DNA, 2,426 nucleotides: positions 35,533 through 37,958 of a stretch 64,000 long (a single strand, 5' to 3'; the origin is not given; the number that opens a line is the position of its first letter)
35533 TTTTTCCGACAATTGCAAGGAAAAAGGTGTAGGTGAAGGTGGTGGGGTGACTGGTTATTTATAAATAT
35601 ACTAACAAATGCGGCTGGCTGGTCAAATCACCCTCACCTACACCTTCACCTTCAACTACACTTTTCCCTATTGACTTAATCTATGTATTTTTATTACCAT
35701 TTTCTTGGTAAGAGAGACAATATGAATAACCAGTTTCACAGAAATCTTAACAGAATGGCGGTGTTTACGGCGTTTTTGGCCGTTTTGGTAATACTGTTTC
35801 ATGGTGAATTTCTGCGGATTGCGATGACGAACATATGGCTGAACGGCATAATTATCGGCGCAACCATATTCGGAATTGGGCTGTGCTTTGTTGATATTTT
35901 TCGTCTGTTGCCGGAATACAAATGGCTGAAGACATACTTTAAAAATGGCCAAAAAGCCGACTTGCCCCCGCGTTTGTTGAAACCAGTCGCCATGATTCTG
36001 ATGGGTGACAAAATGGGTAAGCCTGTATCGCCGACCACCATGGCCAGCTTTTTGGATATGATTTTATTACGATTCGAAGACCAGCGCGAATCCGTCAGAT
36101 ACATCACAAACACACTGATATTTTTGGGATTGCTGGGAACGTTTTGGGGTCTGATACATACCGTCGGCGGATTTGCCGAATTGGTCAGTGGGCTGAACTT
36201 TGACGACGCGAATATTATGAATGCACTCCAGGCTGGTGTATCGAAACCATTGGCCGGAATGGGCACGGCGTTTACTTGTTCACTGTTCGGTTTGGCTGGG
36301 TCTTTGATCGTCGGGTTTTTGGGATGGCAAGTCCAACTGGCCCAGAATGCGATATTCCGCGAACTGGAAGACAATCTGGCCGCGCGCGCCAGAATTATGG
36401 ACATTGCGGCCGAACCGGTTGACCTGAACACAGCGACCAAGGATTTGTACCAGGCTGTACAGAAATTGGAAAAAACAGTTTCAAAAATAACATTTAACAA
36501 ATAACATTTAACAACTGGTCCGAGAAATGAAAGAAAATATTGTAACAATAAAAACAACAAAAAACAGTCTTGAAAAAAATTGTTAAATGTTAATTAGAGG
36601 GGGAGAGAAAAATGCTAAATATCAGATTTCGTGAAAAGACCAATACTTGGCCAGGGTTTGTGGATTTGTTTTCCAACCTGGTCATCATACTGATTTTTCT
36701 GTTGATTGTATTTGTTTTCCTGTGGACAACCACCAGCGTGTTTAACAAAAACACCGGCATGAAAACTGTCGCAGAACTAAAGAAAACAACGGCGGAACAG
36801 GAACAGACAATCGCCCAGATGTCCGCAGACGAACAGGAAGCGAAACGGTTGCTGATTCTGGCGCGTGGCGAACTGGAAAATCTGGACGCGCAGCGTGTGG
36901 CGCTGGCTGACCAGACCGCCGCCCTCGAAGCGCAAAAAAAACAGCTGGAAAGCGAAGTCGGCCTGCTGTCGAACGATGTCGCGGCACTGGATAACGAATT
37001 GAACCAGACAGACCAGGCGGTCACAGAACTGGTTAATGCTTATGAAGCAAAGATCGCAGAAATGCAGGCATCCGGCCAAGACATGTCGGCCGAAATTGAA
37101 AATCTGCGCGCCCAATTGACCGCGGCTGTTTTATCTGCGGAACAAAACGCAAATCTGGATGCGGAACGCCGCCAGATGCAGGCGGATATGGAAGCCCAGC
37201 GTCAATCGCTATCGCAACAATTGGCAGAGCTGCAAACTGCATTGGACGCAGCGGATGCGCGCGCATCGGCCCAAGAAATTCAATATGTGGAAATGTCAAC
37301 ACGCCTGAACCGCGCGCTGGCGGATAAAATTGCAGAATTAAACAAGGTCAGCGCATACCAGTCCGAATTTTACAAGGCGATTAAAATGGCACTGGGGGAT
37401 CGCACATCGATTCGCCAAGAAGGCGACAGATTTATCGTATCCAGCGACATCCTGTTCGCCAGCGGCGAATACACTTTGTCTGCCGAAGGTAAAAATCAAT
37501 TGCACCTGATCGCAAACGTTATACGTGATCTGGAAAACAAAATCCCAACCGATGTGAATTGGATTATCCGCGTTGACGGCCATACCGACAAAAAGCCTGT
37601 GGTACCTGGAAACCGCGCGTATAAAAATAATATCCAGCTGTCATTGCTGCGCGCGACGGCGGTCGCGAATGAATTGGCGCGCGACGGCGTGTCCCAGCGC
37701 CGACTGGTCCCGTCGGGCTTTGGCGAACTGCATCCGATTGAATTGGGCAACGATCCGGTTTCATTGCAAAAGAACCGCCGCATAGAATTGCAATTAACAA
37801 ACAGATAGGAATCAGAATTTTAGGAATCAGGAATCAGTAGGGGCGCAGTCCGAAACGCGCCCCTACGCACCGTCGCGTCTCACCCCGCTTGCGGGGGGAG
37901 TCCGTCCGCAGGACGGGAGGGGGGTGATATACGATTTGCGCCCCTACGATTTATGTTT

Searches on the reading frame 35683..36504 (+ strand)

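Call 3: search_protein_families(library=pfam, proteins=[window:35683-36504:+], max_evalue=0.1)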
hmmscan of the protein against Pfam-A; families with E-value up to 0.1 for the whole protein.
window:35683-36504:+ (273 aa): 2 families
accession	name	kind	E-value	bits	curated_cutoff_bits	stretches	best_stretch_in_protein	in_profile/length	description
PF01618.21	MotA_ExbB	-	0.0028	17.8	22.9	1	130-196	41-104/127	MotA/TolQ/ExbB proton channel family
PF06570.16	DUF1129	-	0.095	12.7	29.1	0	1-65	128-194/207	Protein of unknown function (DUF1129)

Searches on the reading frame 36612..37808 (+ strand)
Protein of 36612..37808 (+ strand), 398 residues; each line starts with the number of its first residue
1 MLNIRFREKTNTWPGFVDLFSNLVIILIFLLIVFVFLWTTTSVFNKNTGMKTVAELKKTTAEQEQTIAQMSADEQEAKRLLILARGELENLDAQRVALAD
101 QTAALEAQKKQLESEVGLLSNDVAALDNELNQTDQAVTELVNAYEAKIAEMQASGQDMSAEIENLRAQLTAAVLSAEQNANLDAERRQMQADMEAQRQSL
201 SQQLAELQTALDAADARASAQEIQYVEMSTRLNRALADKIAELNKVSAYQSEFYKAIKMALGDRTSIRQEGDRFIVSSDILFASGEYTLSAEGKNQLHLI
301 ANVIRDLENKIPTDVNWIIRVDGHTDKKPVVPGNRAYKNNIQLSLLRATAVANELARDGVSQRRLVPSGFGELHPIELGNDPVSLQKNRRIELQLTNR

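Call 3: search_protein_families(library=pfam, proteins=[window:36612-37808:+], max_evalue=0.1)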
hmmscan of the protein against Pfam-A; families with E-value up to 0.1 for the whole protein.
window:36612-37808:+ (398 aa): 6 families
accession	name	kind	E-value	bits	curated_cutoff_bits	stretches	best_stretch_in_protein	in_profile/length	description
PF00691.25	OmpA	-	2.3e-15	57.1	27.2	1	281-389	1-98/98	OmpA family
PF25481.1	Nucleoprot-TPR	-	1.1e-05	25.8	27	1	103-171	4-72/80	Nucleoprotein TPR-like domain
PF25764.1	KIF21A_4th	-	8.1e-05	22.8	33.1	1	108-237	22-145/183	KIF21A-like domain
PF04632.18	FUSC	-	0.00086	18.5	30.9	1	59-242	154-332/660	Fusaric acid resistance protein family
PF04977.20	DivIC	-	0.0053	17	28.9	1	89-126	20-57/80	Septum formation initiator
PF24319.2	DUF7491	-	0.031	14.9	30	1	86-170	7-87/90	Coiled-coil region of unknown function (DUF7491)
